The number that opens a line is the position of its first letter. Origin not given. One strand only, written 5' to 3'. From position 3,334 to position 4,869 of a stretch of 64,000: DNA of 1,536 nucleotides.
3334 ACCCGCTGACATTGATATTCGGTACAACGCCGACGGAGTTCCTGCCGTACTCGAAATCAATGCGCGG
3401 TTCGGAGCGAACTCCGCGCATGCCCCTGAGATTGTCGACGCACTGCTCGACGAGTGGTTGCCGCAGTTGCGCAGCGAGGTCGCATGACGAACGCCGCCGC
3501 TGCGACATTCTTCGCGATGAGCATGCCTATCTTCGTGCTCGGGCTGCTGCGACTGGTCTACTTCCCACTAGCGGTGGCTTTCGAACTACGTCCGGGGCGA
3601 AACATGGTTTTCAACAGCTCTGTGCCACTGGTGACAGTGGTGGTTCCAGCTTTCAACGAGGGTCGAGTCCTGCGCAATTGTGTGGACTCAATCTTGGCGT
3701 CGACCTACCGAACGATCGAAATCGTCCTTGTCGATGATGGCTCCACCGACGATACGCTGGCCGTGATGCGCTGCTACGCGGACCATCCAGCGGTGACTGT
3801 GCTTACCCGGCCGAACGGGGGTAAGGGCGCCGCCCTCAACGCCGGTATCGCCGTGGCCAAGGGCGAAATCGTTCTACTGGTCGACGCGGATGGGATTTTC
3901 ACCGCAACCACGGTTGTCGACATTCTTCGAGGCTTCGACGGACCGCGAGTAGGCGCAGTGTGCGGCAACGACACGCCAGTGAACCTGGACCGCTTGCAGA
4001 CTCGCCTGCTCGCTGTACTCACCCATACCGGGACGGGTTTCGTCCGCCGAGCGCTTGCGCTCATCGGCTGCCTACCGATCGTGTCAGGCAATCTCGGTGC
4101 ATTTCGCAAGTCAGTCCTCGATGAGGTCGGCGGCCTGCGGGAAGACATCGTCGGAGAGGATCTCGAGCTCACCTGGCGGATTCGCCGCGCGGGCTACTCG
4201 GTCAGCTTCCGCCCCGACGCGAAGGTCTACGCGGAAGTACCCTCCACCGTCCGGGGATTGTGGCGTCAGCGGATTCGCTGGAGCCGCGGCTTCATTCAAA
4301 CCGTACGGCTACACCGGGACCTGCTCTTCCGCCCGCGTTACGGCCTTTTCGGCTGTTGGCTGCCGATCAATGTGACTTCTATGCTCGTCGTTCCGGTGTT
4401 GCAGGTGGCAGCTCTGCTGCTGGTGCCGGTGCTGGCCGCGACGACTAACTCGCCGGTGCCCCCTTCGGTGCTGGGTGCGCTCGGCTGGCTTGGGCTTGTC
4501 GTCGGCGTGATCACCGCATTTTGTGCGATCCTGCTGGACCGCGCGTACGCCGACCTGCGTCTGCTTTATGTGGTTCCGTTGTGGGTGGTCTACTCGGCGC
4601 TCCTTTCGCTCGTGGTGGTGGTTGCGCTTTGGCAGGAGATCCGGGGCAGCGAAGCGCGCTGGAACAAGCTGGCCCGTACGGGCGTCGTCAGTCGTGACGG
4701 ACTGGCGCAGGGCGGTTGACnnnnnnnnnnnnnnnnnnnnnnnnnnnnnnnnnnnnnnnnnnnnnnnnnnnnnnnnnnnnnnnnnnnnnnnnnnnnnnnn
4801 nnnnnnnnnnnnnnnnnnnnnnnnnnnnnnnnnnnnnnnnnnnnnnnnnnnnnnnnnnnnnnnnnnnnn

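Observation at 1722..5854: Four-gene synthase-type polysaccharide module combining a PgaC-like GT2 with a membrane-anchored PIG-L deacetylase and an ATP-grasp ligase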

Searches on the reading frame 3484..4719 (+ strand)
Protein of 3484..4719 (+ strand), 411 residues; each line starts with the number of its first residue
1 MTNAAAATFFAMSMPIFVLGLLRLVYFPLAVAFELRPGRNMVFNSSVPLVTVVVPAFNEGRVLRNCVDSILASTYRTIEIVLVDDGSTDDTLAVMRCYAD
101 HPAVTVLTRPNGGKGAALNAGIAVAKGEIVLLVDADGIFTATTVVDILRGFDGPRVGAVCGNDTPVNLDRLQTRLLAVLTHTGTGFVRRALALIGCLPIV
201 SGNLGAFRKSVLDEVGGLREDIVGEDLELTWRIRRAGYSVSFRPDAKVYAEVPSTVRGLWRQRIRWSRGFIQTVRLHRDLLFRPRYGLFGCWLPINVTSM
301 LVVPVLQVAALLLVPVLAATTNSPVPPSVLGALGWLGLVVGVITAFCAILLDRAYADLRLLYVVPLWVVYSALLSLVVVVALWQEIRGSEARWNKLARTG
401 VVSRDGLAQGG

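Call 3: search_protein_families(library=pfam, proteins=[window:3484-4719:+], max_evalue=0.01)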
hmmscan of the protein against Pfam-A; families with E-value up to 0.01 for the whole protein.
window:3484-4719:+ (411 aa): 5 families
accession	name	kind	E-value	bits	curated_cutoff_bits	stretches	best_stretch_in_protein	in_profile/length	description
PF13641.12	Glyco_tranf_2_3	-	5.6e-33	115.3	27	1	50-269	3-230/230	Glycosyltransferase like family 2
PF00535.33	Glycos_transf_2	-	8e-32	110.9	23.3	1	51-215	1-167/168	Glycosyl transferase family 2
PF13632.12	Glyco_trans_2_3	-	2.3e-21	77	27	1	129-319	1-194/198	Glycosyl transferase family group 2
PF13506.12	Glyco_transf_21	-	3.6e-15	56.3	21.7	1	114-268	18-174/174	Glycosyl transferase family 21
PF10111.15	Glyco_tranf_2_2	-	7.8e-07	29.3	27.3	1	68-143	17-98/276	Glycosyltransferase like family 2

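Call 4: search_protein_families(library=ncbifam, proteins=[window:3484-4719:+], max_evalue=0.01)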
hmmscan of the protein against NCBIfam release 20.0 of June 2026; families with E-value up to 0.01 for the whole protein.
window:3484-4719:+ (411 aa): 34 families (the best 25 are shown)
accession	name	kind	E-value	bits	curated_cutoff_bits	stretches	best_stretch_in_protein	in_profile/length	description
TIGR03937.1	PgaC_IcaA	equivalog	8e-56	189.7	422.3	1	30-394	28-402/407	poly-beta-1,6-N-acetyl-D-glucosamine synthase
TIGR03965.1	mycofact_glyco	equivalog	7.7e-26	91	280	1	45-366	71-373/467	mycofactocin biosynthesis glycosyltransferase MftF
TIGR04242.1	nodulat_NodC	equivalog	1.5e-25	90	550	1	44-340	44-348/395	chitooligosaccharide synthase NodC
TIGR03111.1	glyc2_xrt_Gpos1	hypoth_equivalog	6.2e-24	84.6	363.95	1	39-277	40-293/439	TIGR03111 family XrtG-associated glycosyltransferase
NF041875.1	EPS_EpsD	equivalog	2.5e-21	76.4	370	2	50-138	1-91/325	exopolysaccharide biosynthesis glycosyltransferase EpsD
NF007482.0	PRK10073.1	equivalog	4.9e-21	75.1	423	1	45-140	3-99/334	glycosyltransferase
TIGR04283.1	glyco_like_mftF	equivalog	2e-18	66.8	182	1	51-238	2-174/221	TIGR04283 family arsenosugar biosynthesis glycosyltransferase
NF053846.1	glyco_with_XrtP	equivalog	9e-18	64.1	520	2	202-322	226-347/440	XrtP-associated glycosyltransferase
NF047683.1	TeichurnBiosyTuaG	equivalog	2.3e-14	53.6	400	1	46-140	4-100/252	teichuronic acid biosynthesis protein TuaG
TIGR03030.1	CelA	equivalog_domain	2.9e-14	52.1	699.1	2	206-282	313-389/714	UDP-forming cellulose synthase catalytic subunit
NF041394.1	GtaseAglG_Halo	equivalog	2.3e-13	50.1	440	1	50-252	3-217/304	glucosyl-dolichyl phosphate glucuronosyltransferase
NF008558.0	PRK11498.1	equivalog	2.7e-12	45.4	992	2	202-281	433-512/872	UDP-forming cellulose synthase catalytic subunit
NF010496.0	PRK13915.1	equivalog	2.4e-11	43.3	262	1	50-148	33-138/307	glucosyl-3-phosphoglycerate synthase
TIGR03469.1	HpnB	hypoth_equivalog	4.8e-11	42.3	379.25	1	38-143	34-152/386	hopene-associated glycosyltransferase HpnB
TIGR04182.1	glyco_TIGR04182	equivalog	5.9e-11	42.3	325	1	50-162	2-108/293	S-layer glycoprotein N-glycosyltransferase AglJ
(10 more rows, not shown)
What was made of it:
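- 3484..4719 (+): PgaC/IcaA-like processive family-2 glycosyltransferase (411 aa) with an N-terminal TM segment and three C-terminal TM segments. Its start overlaps the ATP-grasp stop (ATGA). TIGR03937 PgaC_IcaA at 8e-56 and 190 bits, over the full length but below the 422-bit cut-off (calls 3, 4).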

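Call 29: search_solved_structures(query=window:3484-4719:+, max_evalue=0.01)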
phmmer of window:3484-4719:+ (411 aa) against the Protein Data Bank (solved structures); distinct sequences matched with E-value up to 0.01: 46.
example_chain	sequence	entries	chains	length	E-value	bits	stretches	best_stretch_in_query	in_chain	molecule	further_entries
6yv7_B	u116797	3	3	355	4.8e-22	81.8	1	47-272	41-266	Glycosyl transferase, family 2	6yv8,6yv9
6yv7_A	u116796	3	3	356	4.8e-22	81.8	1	47-272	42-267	Glycosyl transferase, family 2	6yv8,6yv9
2z87_A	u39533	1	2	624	1.5e-19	73.6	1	46-170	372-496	Chondroitin synthase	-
2z86_A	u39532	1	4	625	1.5e-19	73.6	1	46-170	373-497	Chondroitin synthase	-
5hea_A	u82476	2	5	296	1.6e-16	63.6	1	48-149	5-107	Putative glycosyltransferase (GalT1)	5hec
3bcv_A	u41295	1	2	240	8.3e-15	57.9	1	45-138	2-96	Putative glycosyltransferase protein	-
6p61_A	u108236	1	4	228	3.1e-11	46.2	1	46-151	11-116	Glycosyltransferase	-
7lby_A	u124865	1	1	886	4e-11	45.8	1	32-281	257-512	Cellulose synthase catalytic subunit [UDP-forming]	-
9b8v_E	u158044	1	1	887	4e-11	45.8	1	32-281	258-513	Cellulose synthase catalytic subunit [UDP-forming]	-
9fmv_A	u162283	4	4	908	4.3e-11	45.7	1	26-281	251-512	Cellulose synthase catalytic subunit [UDP-forming]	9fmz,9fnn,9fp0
8vh7_A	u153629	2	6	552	1.7e-10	43.7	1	43-138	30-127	Heparosan synthase B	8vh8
8viw_A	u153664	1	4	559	1.7e-10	43.7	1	43-138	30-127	Heparosan synthase B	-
9omj_A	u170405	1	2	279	2.8e-10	43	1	50-147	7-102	Glycosyltransferase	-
9omh_A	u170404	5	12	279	2.9e-10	43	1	50-147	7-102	Glycosyltransferase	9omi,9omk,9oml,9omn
9omm_A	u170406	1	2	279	2.9e-10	43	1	50-147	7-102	Glycosyltransferase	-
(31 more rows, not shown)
